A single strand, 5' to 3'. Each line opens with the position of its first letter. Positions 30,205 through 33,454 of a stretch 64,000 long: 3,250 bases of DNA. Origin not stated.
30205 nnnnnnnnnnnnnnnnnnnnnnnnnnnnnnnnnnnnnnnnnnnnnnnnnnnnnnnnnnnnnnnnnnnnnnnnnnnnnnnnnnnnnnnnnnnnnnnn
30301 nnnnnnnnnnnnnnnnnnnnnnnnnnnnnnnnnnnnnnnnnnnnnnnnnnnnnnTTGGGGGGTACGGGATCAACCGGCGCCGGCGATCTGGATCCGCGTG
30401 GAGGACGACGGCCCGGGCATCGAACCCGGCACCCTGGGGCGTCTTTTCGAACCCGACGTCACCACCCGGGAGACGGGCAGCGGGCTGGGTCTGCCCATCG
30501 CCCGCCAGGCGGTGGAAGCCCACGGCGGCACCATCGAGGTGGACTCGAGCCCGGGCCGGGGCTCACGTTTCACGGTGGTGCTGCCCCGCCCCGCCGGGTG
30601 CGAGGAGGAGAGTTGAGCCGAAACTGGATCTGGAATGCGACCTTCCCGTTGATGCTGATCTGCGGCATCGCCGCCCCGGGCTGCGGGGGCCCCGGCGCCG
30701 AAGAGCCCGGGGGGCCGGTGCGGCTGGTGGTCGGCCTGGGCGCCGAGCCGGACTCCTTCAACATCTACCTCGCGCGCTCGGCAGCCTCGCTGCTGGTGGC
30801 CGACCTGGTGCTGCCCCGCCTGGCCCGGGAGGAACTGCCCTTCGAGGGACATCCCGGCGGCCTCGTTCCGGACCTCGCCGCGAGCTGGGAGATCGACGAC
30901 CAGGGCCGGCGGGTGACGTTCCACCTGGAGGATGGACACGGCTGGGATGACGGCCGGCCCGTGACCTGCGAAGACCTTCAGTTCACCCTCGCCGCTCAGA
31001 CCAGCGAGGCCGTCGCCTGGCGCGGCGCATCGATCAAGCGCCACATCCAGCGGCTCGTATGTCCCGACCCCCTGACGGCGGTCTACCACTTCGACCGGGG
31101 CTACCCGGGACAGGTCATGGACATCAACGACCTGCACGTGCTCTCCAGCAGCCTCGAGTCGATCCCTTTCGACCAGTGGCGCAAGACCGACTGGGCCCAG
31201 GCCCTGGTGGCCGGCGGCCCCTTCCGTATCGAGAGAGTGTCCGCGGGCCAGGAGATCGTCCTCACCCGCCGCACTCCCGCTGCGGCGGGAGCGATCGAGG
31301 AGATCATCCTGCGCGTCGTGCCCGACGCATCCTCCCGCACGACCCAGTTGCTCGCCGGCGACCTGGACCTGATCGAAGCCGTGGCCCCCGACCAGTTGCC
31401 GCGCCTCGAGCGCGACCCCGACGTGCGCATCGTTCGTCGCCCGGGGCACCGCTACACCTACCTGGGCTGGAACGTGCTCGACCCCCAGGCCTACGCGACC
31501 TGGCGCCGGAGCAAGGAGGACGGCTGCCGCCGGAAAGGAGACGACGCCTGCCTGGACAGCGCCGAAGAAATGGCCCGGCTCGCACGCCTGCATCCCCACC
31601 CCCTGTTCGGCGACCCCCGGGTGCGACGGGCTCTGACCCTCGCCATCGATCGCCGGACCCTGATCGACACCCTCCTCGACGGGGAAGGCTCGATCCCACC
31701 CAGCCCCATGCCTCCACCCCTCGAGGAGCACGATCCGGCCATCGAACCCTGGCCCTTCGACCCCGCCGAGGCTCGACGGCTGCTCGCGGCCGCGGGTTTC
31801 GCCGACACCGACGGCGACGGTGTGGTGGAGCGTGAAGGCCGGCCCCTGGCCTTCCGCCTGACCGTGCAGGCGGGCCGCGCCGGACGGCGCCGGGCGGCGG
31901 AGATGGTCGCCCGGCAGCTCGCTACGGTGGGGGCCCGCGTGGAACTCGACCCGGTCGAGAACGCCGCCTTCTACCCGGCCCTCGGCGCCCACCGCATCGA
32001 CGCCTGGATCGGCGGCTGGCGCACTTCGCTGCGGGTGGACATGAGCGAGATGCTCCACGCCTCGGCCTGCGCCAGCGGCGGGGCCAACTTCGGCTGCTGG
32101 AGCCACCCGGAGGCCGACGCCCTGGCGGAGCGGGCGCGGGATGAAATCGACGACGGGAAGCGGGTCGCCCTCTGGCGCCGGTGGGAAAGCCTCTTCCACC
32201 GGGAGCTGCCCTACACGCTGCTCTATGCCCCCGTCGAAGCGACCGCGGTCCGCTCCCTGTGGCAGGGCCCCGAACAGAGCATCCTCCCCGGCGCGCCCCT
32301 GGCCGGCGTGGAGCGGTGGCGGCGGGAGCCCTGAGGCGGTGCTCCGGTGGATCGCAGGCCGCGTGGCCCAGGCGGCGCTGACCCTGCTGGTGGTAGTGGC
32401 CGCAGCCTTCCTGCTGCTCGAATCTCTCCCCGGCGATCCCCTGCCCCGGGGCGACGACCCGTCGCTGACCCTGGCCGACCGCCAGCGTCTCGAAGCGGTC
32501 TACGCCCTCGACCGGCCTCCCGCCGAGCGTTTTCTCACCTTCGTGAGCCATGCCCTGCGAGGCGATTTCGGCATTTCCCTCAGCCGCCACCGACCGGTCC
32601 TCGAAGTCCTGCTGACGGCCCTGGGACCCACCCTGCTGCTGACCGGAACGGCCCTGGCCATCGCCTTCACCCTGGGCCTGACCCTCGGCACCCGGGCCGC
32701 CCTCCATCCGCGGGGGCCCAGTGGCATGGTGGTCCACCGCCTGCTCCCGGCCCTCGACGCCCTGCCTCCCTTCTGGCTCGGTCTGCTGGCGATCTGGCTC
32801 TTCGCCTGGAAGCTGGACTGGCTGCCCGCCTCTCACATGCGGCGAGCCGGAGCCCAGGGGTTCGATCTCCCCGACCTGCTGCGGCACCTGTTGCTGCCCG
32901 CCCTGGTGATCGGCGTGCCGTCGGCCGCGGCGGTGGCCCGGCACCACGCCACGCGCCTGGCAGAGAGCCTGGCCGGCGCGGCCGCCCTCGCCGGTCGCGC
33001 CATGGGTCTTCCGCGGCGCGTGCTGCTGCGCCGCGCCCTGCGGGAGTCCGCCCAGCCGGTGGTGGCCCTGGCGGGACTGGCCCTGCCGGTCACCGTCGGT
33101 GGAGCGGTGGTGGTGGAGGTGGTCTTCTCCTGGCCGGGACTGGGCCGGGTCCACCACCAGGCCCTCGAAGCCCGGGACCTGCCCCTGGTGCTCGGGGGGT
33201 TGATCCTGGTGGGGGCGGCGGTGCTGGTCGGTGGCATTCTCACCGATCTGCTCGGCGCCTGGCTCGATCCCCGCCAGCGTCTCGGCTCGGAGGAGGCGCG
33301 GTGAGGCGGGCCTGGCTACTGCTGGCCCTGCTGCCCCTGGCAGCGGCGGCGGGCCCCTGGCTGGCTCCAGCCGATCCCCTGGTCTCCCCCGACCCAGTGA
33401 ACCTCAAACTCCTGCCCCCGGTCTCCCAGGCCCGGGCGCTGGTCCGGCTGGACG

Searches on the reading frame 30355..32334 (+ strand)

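Call 61: search_protein_families(library=pfam, proteins=[window:30355-32334:+], max_evalue=0.0001)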
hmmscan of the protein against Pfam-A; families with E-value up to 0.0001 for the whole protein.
window:30355-32334:+ (659 aa): 1 family
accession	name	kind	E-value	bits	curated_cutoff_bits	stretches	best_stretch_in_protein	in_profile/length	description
PF00496.27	SBP_bac_5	-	2.9e-65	221.2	32.4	1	170-562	2-353/368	Bacterial extracellular solute-binding proteins, family 5 Middle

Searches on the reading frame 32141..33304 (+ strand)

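Call 61: search_protein_families(library=pfam, proteins=[window:32141-33304:+], max_evalue=0.0001)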
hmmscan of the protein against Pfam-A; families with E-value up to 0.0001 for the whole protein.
window:32141-33304:+ (387 aa): 1 family
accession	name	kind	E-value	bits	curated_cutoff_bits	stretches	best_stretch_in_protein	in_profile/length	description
PF00528.27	BPD_transp_1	-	1.9e-25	90.1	26.4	1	179-380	1-183/184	Binding-protein-dependent transport system inner membrane component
